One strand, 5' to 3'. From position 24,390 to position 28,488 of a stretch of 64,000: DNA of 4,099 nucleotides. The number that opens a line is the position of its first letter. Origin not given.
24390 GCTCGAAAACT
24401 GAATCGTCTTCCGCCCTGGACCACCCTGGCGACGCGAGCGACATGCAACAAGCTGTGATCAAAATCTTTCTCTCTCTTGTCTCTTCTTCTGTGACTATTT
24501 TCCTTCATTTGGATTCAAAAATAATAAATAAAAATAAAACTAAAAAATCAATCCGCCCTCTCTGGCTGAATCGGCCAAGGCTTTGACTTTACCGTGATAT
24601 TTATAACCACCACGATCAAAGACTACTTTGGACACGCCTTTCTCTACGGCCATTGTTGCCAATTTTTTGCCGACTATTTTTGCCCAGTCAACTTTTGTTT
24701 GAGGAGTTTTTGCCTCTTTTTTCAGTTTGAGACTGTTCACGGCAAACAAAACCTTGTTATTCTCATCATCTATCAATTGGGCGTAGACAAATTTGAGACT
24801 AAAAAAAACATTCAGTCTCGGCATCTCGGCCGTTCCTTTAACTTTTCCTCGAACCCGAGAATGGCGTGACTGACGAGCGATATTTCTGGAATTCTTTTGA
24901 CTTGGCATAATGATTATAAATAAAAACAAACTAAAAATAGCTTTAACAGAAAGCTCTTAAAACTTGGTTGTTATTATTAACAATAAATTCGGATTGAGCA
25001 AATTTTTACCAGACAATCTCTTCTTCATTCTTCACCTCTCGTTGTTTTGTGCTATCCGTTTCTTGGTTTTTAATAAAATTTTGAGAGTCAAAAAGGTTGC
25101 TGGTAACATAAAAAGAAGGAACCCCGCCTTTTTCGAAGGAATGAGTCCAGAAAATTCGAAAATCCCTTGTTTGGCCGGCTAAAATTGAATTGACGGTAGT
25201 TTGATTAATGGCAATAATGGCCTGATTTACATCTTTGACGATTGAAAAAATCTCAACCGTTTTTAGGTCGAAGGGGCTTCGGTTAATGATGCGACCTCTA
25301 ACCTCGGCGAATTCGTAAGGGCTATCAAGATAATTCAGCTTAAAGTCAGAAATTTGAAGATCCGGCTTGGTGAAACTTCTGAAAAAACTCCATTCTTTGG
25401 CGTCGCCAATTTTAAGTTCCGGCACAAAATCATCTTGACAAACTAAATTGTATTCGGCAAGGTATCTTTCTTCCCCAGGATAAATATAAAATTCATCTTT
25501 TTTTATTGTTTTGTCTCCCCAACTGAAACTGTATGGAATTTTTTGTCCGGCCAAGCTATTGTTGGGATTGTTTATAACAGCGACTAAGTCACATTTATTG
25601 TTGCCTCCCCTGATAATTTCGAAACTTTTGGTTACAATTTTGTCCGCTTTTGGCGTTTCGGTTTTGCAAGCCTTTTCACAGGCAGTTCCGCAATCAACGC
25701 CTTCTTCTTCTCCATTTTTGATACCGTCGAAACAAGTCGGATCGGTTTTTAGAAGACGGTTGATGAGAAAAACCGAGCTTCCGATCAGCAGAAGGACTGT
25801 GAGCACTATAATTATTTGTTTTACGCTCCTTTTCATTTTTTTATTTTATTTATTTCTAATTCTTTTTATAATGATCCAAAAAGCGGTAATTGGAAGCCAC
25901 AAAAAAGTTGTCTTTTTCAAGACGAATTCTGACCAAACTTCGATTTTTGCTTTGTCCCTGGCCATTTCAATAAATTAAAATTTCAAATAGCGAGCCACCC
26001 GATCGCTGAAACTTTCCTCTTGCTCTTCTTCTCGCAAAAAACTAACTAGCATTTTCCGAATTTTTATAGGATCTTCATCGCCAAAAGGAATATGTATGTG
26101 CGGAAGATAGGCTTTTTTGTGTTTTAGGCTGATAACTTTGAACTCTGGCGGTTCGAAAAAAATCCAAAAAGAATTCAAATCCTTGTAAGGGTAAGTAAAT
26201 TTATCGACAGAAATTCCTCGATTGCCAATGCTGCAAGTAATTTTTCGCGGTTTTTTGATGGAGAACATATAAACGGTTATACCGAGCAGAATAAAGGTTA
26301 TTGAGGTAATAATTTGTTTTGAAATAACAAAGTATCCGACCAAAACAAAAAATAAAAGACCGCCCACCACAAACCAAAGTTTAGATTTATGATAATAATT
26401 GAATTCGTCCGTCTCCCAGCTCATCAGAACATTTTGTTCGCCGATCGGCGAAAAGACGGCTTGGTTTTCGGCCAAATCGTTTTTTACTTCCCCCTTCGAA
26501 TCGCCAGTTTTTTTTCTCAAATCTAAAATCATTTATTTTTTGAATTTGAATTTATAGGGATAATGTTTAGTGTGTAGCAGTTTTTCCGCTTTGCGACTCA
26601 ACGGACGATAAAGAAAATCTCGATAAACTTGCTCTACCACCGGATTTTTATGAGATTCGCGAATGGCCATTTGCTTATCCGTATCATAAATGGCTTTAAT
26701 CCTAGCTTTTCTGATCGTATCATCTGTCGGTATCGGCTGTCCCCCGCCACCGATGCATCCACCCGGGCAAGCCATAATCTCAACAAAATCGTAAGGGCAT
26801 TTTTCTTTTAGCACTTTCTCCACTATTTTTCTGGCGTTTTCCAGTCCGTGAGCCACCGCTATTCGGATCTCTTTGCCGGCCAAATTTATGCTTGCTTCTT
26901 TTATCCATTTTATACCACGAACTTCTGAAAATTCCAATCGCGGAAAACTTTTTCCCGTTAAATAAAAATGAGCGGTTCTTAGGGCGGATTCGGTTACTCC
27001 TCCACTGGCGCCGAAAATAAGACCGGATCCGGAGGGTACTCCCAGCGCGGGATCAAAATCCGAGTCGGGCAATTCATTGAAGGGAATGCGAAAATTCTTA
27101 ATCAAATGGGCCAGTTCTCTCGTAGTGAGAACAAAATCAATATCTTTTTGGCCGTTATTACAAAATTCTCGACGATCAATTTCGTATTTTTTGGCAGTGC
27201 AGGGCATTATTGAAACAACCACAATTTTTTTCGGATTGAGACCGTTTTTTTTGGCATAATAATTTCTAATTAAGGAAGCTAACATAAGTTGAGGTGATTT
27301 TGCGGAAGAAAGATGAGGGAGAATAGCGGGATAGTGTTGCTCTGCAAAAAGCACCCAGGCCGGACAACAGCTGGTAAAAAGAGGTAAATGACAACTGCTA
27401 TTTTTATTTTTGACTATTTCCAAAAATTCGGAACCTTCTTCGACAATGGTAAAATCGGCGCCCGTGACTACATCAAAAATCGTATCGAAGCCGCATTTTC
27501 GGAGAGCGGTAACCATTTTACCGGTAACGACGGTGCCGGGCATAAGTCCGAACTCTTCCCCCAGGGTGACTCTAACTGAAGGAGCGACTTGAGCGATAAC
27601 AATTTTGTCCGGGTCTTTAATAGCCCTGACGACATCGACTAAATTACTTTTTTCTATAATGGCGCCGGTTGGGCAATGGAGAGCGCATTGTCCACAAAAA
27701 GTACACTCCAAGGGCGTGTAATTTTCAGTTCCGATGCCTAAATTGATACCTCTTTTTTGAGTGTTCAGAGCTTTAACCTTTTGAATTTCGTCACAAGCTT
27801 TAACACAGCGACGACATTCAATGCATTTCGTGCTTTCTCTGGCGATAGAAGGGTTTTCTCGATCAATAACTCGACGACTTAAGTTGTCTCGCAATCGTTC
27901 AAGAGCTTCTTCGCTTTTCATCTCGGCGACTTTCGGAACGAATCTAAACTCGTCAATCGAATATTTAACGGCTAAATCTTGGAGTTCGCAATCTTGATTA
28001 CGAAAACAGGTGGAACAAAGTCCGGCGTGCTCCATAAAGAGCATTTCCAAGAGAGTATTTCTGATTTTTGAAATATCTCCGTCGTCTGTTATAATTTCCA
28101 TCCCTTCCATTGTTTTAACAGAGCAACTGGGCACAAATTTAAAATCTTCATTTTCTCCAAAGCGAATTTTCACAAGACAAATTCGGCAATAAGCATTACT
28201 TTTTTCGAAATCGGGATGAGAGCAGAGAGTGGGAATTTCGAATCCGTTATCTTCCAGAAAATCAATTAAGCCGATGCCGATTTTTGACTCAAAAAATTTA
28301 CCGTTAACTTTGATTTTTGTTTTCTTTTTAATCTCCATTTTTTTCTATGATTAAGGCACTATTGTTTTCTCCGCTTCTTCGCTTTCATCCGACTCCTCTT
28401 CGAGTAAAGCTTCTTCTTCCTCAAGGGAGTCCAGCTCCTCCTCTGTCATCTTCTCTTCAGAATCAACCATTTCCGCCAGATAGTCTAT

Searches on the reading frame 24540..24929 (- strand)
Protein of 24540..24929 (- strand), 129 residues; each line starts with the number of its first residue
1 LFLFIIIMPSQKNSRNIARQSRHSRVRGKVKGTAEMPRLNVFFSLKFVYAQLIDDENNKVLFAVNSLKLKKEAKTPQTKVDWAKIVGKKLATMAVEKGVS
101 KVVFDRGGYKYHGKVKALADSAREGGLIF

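Call 8: search_protein_families(library=pfam, proteins=[window:24540-24929:-], max_evalue=0.001)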
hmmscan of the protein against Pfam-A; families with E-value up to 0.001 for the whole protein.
window:24540-24929:- (129 aa): 1 family
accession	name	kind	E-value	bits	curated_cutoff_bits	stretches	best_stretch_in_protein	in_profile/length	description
PF00861.27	Ribosomal_L18p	-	2.4e-38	131.5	27.8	1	14-129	2-116/116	Ribosomal L18 of archaea, bacteria, mitoch. and chloroplast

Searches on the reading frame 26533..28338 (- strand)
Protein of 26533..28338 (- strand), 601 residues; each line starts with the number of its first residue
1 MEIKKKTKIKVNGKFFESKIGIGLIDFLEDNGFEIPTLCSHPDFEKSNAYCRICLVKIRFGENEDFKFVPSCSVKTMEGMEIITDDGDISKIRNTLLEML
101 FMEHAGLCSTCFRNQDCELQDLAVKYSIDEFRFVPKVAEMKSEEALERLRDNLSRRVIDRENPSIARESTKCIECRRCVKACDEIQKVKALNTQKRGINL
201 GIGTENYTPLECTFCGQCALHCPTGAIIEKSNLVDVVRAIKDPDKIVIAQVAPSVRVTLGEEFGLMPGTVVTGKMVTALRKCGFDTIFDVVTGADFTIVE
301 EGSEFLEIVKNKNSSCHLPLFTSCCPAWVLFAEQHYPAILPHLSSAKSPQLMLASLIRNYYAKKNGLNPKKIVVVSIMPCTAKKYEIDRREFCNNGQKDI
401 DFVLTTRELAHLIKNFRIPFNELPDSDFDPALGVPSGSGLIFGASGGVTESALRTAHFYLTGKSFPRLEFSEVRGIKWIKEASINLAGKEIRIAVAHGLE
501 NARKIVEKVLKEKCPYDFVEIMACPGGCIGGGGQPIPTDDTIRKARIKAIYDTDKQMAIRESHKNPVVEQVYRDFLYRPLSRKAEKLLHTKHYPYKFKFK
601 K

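Call 7: search_protein_families(library=pfam, proteins=[window:26533-28338:-], max_evalue=0.001)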
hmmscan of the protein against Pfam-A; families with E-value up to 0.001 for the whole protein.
window:26533-28338:- (601 aa): 12 families
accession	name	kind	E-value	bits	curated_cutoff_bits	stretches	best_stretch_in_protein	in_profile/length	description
PF02906.19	Fe_hyd_lg_C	-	4e-94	315.3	22.1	1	245-532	1-245/245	Iron only hydrogenase large subunit, C-terminal domain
PF02256.22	Fe_hyd_SSU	-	1.5e-18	67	24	1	541-594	2-55/56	Iron hydrogenase small subunit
PF10588.14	NADH-G_4Fe-4S_3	-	1.1e-11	44.5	27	1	93-130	1-38/40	NADH-ubiquinone oxidoreductase-G iron-sulfur binding region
PF22117.2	Fer4_Nqo3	-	6.8e-10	39.4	27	1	163-227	2-66/67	NADH-quinone oxidoreductase subunit 3, ferredoxin-like domain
PF12838.12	Fer4_7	-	2.9e-09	37.7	27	1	171-226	1-52/52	4Fe-4S dicluster domain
PF13237.11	Fer4_10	-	1.9e-07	31.4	25.5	1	166-223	3-53/53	4Fe-4S dicluster domain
PF13187.11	Fer4_9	-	5.1e-07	30.1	27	1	171-227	1-52/52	4Fe-4S dicluster domain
PF13510.11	Fer2_4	-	1.1e-06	29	22.8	1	5-85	2-80/82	2Fe-2S iron-sulfur cluster binding domain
PF00037.32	Fer4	-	1.2e-06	28.5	21.1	1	211-227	7-23/24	4Fe-4S binding domain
PF13484.11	Fer4_16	-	4.5e-06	27.8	30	0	211-237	1-27/66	4Fe-4S double cluster binding domain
PF14697.11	Fer4_21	-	1.8e-05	25.2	35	1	169-227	5-57/59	4Fe-4S dicluster domain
PF13183.11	Fer4_8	-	4.7e-05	24.3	27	1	169-225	2-67/68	4Fe-4S dicluster domain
